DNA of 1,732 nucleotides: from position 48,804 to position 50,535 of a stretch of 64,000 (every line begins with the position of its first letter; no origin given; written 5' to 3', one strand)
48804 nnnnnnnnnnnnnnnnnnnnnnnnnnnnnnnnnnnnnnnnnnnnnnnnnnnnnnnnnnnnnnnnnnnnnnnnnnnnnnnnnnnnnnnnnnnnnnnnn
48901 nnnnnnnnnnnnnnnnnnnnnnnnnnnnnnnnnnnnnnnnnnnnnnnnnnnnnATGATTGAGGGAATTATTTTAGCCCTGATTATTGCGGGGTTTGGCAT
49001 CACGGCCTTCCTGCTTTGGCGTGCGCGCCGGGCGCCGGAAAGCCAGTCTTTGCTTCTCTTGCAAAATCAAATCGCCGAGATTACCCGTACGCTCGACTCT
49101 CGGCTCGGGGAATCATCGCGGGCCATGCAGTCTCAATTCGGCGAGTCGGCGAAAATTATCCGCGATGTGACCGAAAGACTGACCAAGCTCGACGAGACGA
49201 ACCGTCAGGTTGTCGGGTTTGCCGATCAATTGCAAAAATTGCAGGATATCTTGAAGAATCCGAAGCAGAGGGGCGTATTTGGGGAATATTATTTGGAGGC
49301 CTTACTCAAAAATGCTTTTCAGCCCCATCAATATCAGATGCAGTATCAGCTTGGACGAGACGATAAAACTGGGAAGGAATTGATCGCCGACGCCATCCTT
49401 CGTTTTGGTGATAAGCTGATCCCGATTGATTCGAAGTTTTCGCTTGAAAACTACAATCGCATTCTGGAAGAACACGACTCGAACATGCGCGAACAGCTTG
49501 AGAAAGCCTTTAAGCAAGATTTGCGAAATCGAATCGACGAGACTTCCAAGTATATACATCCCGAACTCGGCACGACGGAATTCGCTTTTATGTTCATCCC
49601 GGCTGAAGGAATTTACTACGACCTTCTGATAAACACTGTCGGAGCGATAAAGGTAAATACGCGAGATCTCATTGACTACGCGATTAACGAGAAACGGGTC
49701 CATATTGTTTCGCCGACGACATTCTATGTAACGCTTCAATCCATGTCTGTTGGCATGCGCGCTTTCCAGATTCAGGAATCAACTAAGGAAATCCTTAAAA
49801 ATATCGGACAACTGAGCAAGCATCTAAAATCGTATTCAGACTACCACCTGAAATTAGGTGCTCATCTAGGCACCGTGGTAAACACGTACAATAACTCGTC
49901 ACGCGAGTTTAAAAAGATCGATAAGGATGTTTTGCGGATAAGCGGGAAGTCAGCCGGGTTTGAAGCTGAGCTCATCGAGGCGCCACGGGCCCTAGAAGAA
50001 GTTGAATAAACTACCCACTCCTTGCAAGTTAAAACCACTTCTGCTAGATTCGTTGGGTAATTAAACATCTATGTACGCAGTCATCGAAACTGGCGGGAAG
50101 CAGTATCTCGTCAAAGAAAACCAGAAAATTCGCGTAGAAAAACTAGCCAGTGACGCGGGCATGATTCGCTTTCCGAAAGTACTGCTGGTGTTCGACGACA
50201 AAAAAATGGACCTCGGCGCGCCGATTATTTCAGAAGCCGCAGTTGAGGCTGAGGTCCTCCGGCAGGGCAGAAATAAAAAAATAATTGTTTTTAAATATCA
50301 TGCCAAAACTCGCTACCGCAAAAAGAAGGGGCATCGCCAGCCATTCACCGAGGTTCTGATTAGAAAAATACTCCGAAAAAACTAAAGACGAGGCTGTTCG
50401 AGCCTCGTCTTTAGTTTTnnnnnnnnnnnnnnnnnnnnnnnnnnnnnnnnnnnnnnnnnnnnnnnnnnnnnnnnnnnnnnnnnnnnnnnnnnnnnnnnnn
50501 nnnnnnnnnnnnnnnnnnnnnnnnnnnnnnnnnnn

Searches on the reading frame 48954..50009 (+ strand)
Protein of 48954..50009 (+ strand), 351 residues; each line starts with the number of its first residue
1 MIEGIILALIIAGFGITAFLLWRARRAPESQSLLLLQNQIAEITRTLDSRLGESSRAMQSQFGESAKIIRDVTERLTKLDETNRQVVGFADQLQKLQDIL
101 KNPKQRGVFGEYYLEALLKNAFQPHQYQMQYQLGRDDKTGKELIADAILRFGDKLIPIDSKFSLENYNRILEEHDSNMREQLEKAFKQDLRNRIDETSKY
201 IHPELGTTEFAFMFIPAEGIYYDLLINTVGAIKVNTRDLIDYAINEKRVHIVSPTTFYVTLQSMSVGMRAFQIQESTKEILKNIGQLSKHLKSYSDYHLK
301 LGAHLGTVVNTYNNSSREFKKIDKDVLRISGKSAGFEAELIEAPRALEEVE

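Call 25: find_homologous_proteins(query=window:48954-50009:+, max_evalue=1e-30)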
Query window:48954-50009:+ (351 aa): 8000 proteins with E <= 1e-30 among 8000 candidates; the best 120 are listed.
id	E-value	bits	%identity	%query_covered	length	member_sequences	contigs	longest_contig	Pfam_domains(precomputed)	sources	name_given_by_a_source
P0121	7.5e-225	763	100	100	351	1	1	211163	PF02646.23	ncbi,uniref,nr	ncbi:MAG: DNA recombination protein RmuC [Candidatus Sungbacteria bacterium]|uniref:DNA recombinatio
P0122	4.5e-171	586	78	97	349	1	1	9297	PF02646.23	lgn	-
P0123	7.4e-160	550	73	97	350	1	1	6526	PF02646.23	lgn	-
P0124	1.7e-159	548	71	98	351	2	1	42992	PF02646.23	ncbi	-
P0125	7.8e-159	546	72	96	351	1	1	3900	PF02646.23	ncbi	-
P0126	5.1e-157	540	76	95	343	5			PF02646.23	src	-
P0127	8.6e-155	533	69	97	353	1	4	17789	PF02646.23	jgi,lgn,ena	-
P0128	4.5e-151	521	70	96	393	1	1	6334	PF02646.23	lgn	-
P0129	8.1e-151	520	69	96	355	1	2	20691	PF02646.23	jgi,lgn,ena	-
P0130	9.5e-151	520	72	91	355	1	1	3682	PF02646.23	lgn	-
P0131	1.4e-149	516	69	98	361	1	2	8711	PF02646.23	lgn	-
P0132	2.6e-149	515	69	95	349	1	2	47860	PF08393.19,PF02646.23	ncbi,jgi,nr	ncbi:DNA recombination protein RmuC [Candidatus Parcubacteria bacterium]|nr:MAG: DNA recombination p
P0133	2.8e-149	515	70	93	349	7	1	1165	PF02646.23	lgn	-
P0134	3.7e-149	514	69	98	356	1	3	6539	PF02646.23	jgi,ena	-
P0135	6.6e-149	514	67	99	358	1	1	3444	PF02646.23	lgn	-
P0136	1.2e-148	513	72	90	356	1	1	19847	PF02646.23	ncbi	-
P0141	9.4e-148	510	71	92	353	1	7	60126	PF02646.23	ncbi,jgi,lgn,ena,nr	ncbi:MAG TPA: DNA recombination protein RmuC [bacterium]|nr:DNA recombination protein RmuC [bacteriu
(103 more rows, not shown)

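Call 26: find_encoding_contigs(protein=P0124, flank=10000, max_places=1)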
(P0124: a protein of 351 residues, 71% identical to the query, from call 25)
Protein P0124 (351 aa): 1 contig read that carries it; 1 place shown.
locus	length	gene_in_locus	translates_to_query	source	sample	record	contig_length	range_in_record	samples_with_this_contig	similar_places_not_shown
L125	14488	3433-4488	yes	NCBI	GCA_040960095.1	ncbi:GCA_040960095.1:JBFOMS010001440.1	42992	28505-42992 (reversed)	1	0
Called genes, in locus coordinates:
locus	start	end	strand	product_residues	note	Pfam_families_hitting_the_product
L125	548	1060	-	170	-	-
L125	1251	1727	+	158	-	-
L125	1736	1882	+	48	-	PF07043:DUF1328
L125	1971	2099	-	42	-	-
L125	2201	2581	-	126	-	-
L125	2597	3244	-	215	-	PF04542:Sigma70_r2, PF06056:Terminase_5 (faint), PF08281:Sigma70_r4_2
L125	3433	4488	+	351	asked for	PF02646:RmuC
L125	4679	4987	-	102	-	-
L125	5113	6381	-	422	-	PF00091:Tubulin, PF12327:FtsZ_C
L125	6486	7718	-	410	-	PF11104:PilM_2 (faint), PF02491:SHS2_FTSA, PF06723:MreB_Mbl (weak), PF14450:FtsA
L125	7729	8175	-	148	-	PF02130:YbeY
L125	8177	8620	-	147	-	PF09424:YqeY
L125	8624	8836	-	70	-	-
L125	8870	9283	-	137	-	PF11969:DcpS_C, PF01230:HIT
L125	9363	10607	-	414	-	PF13393:tRNA-synt_His, PF00587:tRNA-synt_2b, PF03129:HGTP_anticodon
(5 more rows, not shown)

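Call 27: find_encoding_contigs(protein=P0136, flank=10000, max_places=1)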
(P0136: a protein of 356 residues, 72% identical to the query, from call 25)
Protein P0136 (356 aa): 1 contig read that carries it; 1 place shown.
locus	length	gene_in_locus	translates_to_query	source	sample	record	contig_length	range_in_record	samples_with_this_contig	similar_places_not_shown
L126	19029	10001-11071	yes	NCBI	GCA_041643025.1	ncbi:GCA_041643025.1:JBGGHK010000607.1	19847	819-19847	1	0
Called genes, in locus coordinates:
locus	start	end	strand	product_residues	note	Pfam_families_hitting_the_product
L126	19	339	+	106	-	PF09851:SHOCT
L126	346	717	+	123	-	PF13473:Cupredoxin_1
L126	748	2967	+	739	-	PF00403:HMA, PF00122:E1-E2_ATPase, PF00702:Hydrolase, PF08282:Hydrolase_3 (faint)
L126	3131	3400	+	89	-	PF00085:Thioredoxin (weak), PF13098:Thioredoxin_2 (faint)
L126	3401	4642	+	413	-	-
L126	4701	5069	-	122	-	PF22741:PTP-NADK (weak), PF22785:Tc-R-P (faint), PF00782:DSPc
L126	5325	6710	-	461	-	PF01476:LysM, PF23473:LysM3_LYK4_5 (faint), PF01476:LysM, PF01551:Peptidase_M23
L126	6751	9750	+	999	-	PF22842:Pel9A-like_beta_helix, PF13229:Beta_helix, PF05048:NosD (weak), PF13229:Beta_helix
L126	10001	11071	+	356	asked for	PF02646:RmuC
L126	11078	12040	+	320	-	-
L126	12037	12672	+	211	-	PF09997:DUF2238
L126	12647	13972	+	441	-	PF04932:Wzy_C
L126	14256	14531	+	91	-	PF00166:Cpn10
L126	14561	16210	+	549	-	PF00118:Cpn60_TCP1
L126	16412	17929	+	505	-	PF12717:Cnd1 (faint), PF13513:HEAT_EZ (faint), PF13646:HEAT_2 (weak), PF01602:Adaptin_N (faint), PF02985:HEAT (faint), PF21581:SCD (faint), PF13646:HEAT_2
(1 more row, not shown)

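Call 28: find_encoding_contigs(protein=P0141, flank=10000, max_places=1)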
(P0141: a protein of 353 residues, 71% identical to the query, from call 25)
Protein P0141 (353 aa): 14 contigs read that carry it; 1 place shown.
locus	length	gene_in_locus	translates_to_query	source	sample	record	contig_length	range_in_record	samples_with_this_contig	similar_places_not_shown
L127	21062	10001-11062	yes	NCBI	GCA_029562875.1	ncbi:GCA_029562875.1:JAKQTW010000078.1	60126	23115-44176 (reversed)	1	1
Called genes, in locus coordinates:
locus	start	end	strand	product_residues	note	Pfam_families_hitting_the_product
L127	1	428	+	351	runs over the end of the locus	PF00535:Glycos_transf_2, PF10111:Glyco_tranf_2_2 (weak), PF13641:Glyco_tranf_2_3, PF13632:Glyco_trans_2_3 (weak)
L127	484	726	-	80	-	PF01329:Pterin_4a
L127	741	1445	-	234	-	PF26733:03009_C (weak), PF00175:NAD_binding_1, PF08030:NAD_binding_6 (weak)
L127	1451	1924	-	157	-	PF01988:VIT1 (weak)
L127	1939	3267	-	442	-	PF03951:Gln-synt_N, PF00120:Gln-synt_C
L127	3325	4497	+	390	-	PF13439:Glyco_transf_4, PF20706:GT4-conflict, PF00534:Glycos_transf_1, PF13692:Glyco_trans_1_4, PF13524:Glyco_trans_1_2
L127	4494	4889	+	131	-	PF04892:VanZ-LLP1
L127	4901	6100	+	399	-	PF13439:Glyco_transf_4, PF13477:Glyco_trans_4_2 (faint), PF13579:Glyco_trans_4_4, PF20706:GT4-conflict (weak), PF00534:Glycos_transf_1, PF13692:Glyco_trans_1_4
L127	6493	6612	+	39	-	-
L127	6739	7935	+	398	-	PF07690:MFS_1 (weak)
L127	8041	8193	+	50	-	-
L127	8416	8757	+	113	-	-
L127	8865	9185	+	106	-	PF11196:DUF2834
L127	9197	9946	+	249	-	PF12705:PDDEXK_1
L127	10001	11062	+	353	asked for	PF02646:RmuC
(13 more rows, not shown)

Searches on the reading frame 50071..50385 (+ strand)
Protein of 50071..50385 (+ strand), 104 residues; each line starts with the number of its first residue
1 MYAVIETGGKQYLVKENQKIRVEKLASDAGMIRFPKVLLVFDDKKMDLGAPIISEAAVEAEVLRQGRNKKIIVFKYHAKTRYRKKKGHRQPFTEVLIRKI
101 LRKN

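Call 48: search_protein_families(library=pfam, proteins=[window:50071-50385:+], max_evalue=0.001)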
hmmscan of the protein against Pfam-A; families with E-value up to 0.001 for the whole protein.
window:50071-50385:+ (104 aa): 1 family
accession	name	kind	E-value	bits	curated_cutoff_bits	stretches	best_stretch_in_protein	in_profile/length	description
PF00829.26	Ribosomal_L21p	-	1.2e-34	118.9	27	1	1-100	1-99/99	Ribosomal prokaryotic L21 protein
